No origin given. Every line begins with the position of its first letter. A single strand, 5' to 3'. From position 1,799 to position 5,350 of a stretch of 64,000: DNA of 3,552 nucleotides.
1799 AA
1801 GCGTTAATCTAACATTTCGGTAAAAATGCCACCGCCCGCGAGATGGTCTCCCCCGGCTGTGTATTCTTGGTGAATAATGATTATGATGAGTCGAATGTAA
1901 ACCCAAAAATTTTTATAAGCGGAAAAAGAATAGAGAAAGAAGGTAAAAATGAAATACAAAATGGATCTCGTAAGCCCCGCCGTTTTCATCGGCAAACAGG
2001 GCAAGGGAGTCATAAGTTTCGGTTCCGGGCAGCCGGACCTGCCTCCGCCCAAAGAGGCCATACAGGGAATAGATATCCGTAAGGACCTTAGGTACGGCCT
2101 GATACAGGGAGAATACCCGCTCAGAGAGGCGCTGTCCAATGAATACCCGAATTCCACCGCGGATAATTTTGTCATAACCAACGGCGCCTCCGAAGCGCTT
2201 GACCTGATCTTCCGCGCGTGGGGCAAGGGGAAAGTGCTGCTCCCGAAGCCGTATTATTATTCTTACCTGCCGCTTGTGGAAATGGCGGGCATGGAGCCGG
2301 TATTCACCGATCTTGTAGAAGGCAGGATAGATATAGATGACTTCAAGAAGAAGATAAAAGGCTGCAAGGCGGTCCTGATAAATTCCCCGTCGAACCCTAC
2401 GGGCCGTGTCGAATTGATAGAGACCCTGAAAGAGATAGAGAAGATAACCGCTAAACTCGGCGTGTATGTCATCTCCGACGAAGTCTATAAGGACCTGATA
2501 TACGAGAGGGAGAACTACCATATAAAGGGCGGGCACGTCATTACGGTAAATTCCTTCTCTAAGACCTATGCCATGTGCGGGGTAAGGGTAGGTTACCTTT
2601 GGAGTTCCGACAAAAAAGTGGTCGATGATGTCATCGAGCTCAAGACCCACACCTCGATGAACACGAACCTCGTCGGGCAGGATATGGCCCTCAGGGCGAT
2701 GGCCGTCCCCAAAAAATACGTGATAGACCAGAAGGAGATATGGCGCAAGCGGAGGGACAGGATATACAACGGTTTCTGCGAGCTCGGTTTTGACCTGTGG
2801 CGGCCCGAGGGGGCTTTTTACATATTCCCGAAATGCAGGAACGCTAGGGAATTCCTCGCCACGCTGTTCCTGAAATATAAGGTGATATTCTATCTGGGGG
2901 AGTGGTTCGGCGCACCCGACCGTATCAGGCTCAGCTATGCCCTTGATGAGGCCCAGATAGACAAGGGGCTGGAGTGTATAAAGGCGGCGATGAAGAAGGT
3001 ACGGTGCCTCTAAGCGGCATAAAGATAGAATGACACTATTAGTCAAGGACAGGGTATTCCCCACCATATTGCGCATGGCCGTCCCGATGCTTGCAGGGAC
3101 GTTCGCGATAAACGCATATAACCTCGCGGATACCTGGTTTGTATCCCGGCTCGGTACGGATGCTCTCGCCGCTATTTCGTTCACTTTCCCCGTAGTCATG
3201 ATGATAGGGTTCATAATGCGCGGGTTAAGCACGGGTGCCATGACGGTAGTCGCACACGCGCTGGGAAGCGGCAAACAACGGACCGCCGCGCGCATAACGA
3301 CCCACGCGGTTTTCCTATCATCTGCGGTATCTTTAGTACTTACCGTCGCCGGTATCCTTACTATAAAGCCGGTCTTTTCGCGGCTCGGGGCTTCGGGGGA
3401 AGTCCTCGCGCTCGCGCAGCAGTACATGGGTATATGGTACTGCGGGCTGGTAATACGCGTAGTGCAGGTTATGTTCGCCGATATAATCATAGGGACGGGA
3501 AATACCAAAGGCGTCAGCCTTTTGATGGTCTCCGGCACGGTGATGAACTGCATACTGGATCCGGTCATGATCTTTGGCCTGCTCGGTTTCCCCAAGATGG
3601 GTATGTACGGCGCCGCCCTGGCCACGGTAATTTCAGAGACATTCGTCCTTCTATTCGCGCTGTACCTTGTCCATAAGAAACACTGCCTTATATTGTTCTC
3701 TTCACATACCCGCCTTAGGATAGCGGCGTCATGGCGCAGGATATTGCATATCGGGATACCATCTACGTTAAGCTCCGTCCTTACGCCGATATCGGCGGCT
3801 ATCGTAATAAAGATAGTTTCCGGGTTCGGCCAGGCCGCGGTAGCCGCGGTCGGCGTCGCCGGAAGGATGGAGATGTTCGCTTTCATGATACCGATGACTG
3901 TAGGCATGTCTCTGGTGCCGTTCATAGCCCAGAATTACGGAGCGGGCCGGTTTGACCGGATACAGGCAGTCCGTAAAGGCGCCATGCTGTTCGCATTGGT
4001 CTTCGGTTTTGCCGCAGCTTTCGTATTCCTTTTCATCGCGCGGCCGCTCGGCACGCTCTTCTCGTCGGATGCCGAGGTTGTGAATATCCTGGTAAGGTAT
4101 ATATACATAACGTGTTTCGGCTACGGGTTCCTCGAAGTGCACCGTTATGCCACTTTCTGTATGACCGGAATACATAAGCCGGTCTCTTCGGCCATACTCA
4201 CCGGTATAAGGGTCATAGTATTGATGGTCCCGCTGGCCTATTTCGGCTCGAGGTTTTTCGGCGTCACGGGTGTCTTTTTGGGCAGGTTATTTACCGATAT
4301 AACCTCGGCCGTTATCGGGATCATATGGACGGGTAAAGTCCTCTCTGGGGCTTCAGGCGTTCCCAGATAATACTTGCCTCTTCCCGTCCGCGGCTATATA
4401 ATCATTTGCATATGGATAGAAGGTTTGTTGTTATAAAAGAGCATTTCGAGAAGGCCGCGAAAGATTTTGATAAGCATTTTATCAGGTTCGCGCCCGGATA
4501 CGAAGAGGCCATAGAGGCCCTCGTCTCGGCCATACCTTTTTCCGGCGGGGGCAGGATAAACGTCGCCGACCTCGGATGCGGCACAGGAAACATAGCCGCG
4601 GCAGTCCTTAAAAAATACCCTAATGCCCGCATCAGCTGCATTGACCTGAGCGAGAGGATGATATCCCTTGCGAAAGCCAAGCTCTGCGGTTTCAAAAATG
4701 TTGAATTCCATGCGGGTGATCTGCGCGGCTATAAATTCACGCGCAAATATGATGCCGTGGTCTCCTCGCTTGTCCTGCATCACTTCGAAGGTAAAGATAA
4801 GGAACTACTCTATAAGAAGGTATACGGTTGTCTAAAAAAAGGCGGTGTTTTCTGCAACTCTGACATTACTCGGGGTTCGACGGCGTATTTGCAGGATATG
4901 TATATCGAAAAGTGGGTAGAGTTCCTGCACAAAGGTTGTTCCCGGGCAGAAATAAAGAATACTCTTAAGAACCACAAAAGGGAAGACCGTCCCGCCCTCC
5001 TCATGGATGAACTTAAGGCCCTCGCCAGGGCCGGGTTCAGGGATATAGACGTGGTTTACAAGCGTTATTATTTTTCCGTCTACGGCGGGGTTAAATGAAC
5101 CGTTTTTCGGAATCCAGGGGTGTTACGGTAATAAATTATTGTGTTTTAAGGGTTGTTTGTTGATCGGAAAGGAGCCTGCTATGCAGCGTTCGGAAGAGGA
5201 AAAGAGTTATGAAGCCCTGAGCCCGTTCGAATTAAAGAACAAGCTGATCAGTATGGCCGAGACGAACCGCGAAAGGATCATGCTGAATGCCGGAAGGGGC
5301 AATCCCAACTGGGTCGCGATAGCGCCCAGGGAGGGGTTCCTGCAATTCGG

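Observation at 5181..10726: Diderm version of the aspartate decarboxylation/antiport energy module, extended with periplasmic asparaginase and a dedicated porin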

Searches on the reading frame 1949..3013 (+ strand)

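Call 4: search_protein_families(library=pfam, proteins=[window:1949-3013:+])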
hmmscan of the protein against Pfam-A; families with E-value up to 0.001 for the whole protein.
window:1949-3013:+ (354 aa): 2 families
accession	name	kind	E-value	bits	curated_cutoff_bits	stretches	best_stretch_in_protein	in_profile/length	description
PF00155.27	Aminotran_1_2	-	1.9e-49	169.2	19.7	1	20-343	2-360/361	Aminotransferase class I and II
PF01041.23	DegT_DnrJ_EryC1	-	0.00024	20.9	19.8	1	73-237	41-204/360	DegT/DnrJ/EryC1/StrS aminotransferase family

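Call 5: search_protein_families(library=ncbifam, proteins=[window:1949-3013:+])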
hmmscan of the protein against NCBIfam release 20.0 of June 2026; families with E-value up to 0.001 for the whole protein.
window:1949-3013:+ (354 aa): 68 families (the best 25 are shown)
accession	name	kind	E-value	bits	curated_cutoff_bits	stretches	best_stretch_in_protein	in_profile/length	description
NF041091.1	asp_aminotase_Arch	equivalog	2.3e-57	194.6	550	1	10-346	18-373/376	aspartate aminotransferase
NF041364.1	GntC_guanitoxin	equivalog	9.2e-55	186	415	1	23-344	2-353/356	guanitoxin biosynthesis PLP-dependent (S)-gamma-hydroxy-L-arginine cyclodehydratase GntC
NF005744.0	PRK07568.1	subfamily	2.1e-51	175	389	1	15-350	26-392/398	pyridoxal phosphate-dependent aminotransferase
NF005817.0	PRK07683.1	equivalog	3.8e-47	160.8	575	1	17-351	26-384/387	aminotransferase A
NF005305.0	PRK06836.1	equivalog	9e-45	153.6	376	1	21-352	36-395/396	pyridoxal phosphate-dependent aminotransferase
NF006230.0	PRK08363.1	equivalog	1.2e-44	152.7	534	1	6-350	17-394/398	alanine aminotransferase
NF005588.0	PRK07309.1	equivalog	2.5e-42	145.2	576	1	22-350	33-388/391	pyridoxal phosphate-dependent aminotransferase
NF005816.0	PRK07682.1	equivalog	3.3e-42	144.5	620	1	19-351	29-386/390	aminotransferase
NF005601.0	PRK07337.1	equivalog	3.3e-34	118.6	496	1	3-347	19-391/394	pyridoxal phosphate-dependent aminotransferase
TIGR03540.1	DapC_direct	equivalog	1.1e-32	113.4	593.25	1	16-345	26-381/383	LL-diaminopimelate aminotransferase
NF006756.0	PRK09276.1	subfamily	1.4e-32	113.1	507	1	16-346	28-384/387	LL-diaminopimelate aminotransferase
TIGR01140.1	L_thr_O3P_dcar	equivalog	1.9e-32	112.7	290.55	1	19-307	17-293/331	threonine-phosphate decarboxylase CobD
NF004769.0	PRK06107.1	equivalog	1.9e-32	112.5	617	1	16-297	30-333/402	aspartate transaminase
NF005855.0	PRK07777.1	equivalog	4.9e-32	111.7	553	1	21-297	30-327/391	pyridoxal phosphate-dependent aminotransferase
NF004621.0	PRK05957.1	equivalog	6.4e-32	110.7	498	1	17-351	25-386/389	pyridoxal phosphate-dependent aminotransferase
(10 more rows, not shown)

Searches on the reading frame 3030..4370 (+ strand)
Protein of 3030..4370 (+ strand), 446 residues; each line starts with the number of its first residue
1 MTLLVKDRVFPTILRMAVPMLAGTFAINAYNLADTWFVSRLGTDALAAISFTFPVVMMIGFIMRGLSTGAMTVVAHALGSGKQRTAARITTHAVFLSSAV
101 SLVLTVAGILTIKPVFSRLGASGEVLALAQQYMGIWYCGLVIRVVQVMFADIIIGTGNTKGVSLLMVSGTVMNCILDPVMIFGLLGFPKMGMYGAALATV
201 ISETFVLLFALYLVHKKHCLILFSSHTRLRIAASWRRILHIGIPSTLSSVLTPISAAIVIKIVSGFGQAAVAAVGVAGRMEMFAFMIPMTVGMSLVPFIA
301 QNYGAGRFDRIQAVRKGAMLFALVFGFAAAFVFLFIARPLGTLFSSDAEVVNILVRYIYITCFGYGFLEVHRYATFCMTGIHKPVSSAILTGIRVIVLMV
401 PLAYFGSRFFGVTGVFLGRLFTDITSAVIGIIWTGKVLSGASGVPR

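Call 4: search_protein_families(library=pfam, proteins=[window:3030-4370:+])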
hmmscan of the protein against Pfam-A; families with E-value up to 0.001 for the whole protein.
window:3030-4370:+ (446 aa): 1 family
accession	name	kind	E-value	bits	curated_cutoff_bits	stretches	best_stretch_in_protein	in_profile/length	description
PF01554.23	MatE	-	3.6e-51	173.5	24.9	2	19-179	1-161/161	MatE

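Call 5: search_protein_families(library=ncbifam, proteins=[window:3030-4370:+])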
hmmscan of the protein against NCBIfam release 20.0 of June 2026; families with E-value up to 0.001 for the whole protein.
window:3030-4370:+ (446 aa): 13 families
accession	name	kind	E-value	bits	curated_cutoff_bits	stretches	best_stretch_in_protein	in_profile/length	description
TIGR00797.1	matE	subfamily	1.4e-59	202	147.4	1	19-411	1-389/396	MATE family efflux transporter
NF041801.1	MATE_SolL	equivalog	1.1e-34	120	780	1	4-433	13-445/458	solanimycin export family MATE transporter SolL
NF007130.1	PRK09575.1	equivalog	1.6e-27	96.9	445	1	11-428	6-421/435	MATE family efflux transporter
NF001214.0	PRK00187.1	equivalog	1.6e-21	76.9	449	1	12-418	11-425/464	NorM family multidrug efflux MATE transporter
NF000131.1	MATE_multi_MepA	equivalog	1.8e-21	76.9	850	1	5-428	10-428/451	multidrug efflux MATE transporter MepA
NF052396.1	MATE_WgkD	equivalog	9.8e-18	64.3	510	1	13-404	5-392/428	tryglysin-associated MATE efflux transporter WgkD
NF007562.1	PRK10189.1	equivalog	1.6e-13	50.2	465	1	13-423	29-446/470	EmmdR/YeeO family multidrug/toxin efflux MATE transporter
NF000217.1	MATE_multi_FepA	equivalog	1.7e-11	43.8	900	1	1-428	5-429/443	multidrug efflux MATE transporter FepA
NF045539.1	MATE_efflux1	equivalog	3.2e-10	39.7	350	1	83-263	72-249/411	MATE family Na+-driven efflux transporter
NF007690.0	PRK10367.1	equivalog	6.2e-10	38.5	409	1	13-218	11-213/441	MATE family efflux transporter DinF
NF000263.1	MATE_multi_NorM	equivalog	3.2e-09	36.7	950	1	15-293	22-302/459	multidrug efflux MATE transporter NorM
TIGR02900.1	spore_V_B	equivalog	7.5e-08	31.5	372.3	1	236-429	225-426/488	stage V sporulation protein B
NF041358.1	GntT_guanitoxin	equivalog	0.00012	21.3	525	0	35-159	260-384/438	guanitoxin biosynthesis MATE family efflux transporter GntT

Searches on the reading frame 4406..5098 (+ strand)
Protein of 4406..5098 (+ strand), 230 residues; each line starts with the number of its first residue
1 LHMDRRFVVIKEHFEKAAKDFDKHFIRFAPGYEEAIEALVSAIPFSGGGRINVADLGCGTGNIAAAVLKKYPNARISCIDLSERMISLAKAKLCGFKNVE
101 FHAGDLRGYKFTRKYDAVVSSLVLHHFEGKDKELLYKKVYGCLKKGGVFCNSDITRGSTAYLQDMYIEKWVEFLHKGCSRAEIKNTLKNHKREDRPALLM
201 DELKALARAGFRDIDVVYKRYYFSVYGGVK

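Call 4: search_protein_families(library=pfam, proteins=[window:4406-5098:+])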
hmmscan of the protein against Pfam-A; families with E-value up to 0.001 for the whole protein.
window:4406-5098:+ (230 aa): 11 families
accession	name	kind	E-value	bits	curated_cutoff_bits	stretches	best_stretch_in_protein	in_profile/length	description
PF13649.12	Methyltransf_25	-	2.9e-21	76.4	27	1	53-147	1-97/97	Methyltransferase domain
PF08242.18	Methyltransf_12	-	1.9e-19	70.7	30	1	55-149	2-98/98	Methyltransferase domain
PF13847.12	Methyltransf_31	-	1.4e-17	64.2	27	1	51-159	5-114/145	Methyltransferase domain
PF08241.18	Methyltransf_11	-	4.3e-17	63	21.2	1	55-150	2-94/95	Methyltransferase domain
PF00891.24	Methyltransf_2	-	1.3e-12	48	22.3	1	52-148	65-161/210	O-methyltransferase domain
PF05175.20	MTS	-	6.3e-12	45.9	23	1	38-120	22-104/170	Methyltransferase small domain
PF13489.12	Methyltransf_23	-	1.9e-09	37.9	27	1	35-170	8-132/164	Methyltransferase domain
PF02353.26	CMAS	-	4.5e-09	36.5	27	1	53-171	66-185/273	Mycolic acid cyclopropane synthetase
PF01209.24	Ubie_methyltran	-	3.2e-08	33.7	20.1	1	52-166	50-166/233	ubiE/COQ5 methyltransferase family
PF01739.24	CheR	-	3.1e-05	24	27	0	97-149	118-171/195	CheR methyltransferase, SAM binding domain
PF01728.25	FtsJ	-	0.00072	20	24.1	0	52-115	24-84/181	FtsJ-like methyltransferase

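Call 5: search_protein_families(library=ncbifam, proteins=[window:4406-5098:+])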
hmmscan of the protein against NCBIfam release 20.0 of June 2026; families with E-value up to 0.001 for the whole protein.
window:4406-5098:+ (230 aa): 34 families (the best 25 are shown)
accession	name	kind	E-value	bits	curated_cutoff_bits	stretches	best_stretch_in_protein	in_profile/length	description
TIGR02072.1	BioC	equivalog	2.6e-17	63.4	184.95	1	14-189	2-169/244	malonyl-ACP O-methyltransferase BioC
TIGR00740.1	TIGR00740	equivalog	3.6e-17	62.8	193.3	1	15-225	19-234/239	carboxy-S-adenosyl-L-methionine synthase CmoA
NF010703.0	PRK14103.1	equivalog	6.8e-15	55.2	320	1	24-137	6-111/256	trans-aconitate 2-methyltransferase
NF043040.1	corrin_prot_MT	hypoth_equivalog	3.5e-14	52.8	180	1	15-156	9-152/216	corrinoid protein-associated methyltransferase CpaM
NF002463.0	PRK01683.1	equivalog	9.2e-13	48.4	297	1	39-149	23-126/258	trans-aconitate 2-methyltransferase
TIGR02021.1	BchM-ChlM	equivalog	7.2e-12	45.2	158.9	1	51-149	56-153/218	magnesium protoporphyrin IX methyltransferase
TIGR03534.1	RF_mod_PrmC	equivalog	4.3e-11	42.7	199.1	1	34-120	75-162/253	peptide chain release factor N(5)-glutamine methyltransferase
NF004851.0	PRK06202.1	equivalog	2.5e-10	40.2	243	1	49-163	60-176/237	hypothetical protein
TIGR01934.1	MenG_MenH_UbiE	subfamily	3.2e-10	39.7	158.35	1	51-176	41-169/223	ubiquinone/menaquinone biosynthesis methyltransferase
NF008686.0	PRK11705.1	equivalog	4.2e-10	39.2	400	1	52-171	170-285/383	cyclopropane fatty acyl phospholipid synthase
NF008823.0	PRK11873.1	subfamily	2.4e-09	37.1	263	1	53-155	81-185/272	arsenite methyltransferase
NF001244.0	PRK00216.1-5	equivalog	4.4e-09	36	216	1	11-179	11-184/236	bifunctional demethylmenaquinone methyltransferase/2-methoxy-6-polyprenyl-1,4-benzoquinol methylase UbiE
TIGR01983.1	UbiG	equivalog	5.2e-09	35.7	102.95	1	50-167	50-167/228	bifunctional 2-polyprenyl-6-hydroxyphenol methylase/3-demethylubiquinol 3-O-methyltransferase UbiG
NF045667.1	MTase_DVU1556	equivalog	1.1e-08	34.8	155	1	30-190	5-158/213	DVU_1556 family methyltransferase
NF047649.1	MTase_UXPK_star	exception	1.7e-08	33.9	460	1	52-154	80-184/283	methyltransferase/UXPK-star double selenoprotein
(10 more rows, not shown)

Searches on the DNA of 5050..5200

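Call 68: search_rna_families(source=window, start=5050, end=5200, threshold=evalue, max_evalue=1)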
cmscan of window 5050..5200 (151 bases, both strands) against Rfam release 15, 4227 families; matches with E-value up to 1: 0.
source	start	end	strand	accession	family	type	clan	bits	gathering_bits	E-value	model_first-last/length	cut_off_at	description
